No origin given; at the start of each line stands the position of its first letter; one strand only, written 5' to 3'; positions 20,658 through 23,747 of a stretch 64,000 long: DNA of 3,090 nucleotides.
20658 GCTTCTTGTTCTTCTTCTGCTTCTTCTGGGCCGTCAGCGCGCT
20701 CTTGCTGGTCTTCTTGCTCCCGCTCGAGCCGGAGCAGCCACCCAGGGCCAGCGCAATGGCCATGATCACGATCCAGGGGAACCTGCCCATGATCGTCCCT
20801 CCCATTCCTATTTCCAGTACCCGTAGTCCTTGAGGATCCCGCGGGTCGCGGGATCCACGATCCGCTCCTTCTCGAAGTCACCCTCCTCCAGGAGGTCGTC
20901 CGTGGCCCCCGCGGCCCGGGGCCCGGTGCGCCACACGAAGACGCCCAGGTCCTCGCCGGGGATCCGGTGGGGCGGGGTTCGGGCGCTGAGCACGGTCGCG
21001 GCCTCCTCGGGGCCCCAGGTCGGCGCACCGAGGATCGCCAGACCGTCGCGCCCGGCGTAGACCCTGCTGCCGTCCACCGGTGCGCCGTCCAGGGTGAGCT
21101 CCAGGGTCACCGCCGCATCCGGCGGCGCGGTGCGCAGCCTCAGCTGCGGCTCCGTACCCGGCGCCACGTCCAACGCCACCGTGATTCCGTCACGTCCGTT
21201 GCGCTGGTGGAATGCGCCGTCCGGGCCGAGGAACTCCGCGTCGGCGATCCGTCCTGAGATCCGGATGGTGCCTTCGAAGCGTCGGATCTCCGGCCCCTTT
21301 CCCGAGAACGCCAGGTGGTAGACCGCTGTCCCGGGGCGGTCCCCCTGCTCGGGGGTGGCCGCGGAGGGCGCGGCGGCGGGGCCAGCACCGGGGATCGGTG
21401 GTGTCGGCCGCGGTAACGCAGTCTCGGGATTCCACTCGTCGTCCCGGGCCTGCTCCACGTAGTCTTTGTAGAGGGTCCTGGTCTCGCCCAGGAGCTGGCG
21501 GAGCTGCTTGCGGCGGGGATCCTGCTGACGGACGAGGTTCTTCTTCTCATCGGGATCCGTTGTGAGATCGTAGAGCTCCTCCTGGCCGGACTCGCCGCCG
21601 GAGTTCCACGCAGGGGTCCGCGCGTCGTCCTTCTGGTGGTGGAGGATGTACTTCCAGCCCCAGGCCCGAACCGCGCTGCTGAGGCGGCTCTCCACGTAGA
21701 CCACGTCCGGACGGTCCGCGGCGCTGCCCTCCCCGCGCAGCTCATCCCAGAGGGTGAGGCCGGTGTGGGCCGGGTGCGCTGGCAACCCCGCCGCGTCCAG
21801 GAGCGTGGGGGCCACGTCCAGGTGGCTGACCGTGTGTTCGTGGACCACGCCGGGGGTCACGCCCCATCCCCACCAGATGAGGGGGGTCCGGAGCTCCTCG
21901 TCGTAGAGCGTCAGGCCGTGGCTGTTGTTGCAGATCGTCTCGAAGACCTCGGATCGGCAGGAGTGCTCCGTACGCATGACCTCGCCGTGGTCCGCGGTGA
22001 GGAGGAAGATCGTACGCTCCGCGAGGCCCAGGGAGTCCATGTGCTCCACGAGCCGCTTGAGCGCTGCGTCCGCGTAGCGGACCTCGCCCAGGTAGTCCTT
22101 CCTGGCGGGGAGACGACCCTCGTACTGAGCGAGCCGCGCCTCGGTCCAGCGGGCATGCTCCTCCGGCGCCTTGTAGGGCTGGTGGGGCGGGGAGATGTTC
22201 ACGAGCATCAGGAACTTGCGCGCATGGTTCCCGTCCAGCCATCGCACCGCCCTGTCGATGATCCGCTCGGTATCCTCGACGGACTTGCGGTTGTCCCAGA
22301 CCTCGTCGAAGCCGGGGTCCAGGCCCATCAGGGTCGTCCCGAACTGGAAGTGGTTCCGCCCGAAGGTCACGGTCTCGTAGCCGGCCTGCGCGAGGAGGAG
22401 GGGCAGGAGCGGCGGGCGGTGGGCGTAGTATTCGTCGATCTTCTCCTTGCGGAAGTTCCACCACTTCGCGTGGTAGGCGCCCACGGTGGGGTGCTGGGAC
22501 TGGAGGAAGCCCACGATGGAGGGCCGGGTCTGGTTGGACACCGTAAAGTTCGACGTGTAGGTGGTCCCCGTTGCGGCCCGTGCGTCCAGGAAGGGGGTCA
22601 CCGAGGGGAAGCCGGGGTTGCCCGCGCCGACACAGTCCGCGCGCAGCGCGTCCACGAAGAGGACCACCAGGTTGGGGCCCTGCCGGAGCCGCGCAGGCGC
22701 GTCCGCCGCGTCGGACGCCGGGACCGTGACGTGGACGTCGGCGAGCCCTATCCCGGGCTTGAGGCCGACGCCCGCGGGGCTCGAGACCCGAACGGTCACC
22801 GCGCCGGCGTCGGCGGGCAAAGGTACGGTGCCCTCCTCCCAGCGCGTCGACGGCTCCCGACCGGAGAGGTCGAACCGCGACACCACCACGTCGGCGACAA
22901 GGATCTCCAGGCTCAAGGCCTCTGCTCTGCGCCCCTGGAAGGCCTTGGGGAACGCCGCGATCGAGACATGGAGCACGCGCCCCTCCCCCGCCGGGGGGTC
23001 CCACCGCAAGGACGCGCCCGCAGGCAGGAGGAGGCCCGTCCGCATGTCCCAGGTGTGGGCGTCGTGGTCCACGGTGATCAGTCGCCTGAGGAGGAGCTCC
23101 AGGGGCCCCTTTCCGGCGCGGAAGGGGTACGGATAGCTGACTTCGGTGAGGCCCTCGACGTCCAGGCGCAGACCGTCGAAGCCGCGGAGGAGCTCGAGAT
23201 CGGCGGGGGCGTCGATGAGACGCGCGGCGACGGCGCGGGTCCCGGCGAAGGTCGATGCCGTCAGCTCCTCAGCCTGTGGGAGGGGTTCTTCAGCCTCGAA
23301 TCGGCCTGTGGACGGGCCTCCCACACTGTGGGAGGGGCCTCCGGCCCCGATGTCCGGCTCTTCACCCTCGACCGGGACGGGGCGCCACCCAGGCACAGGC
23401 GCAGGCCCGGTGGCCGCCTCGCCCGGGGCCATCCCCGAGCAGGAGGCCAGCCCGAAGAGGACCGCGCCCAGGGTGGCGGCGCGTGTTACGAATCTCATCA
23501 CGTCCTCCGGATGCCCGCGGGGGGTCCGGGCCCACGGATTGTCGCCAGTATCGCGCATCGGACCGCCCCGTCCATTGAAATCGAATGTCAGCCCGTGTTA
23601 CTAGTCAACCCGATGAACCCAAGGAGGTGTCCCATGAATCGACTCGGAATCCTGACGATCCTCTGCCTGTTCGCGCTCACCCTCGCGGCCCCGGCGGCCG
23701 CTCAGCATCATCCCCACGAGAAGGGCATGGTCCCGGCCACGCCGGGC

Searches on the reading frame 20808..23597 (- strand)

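Call 13: search_protein_families(library=pfam, proteins=[window:20808-23597:-], max_evalue=0.001)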
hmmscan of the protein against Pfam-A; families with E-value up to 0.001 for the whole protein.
window:20808-23597:- (929 aa): 3 families
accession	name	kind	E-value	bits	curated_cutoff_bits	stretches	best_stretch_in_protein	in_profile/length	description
PF00884.28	Sulfatase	-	2.3e-35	122.8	25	1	308-604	1-300/301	Sulfatase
PF16347.10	SGSH_C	-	1.7e-08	35.2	29.3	1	564-694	11-137/154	N-sulphoglucosamine sulphohydrolase, C-terminal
PF01663.27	Phosphodiest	-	0.00075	19.6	23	0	319-538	27-220/342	Type I phosphodiesterase / nucleotide pyrophosphatase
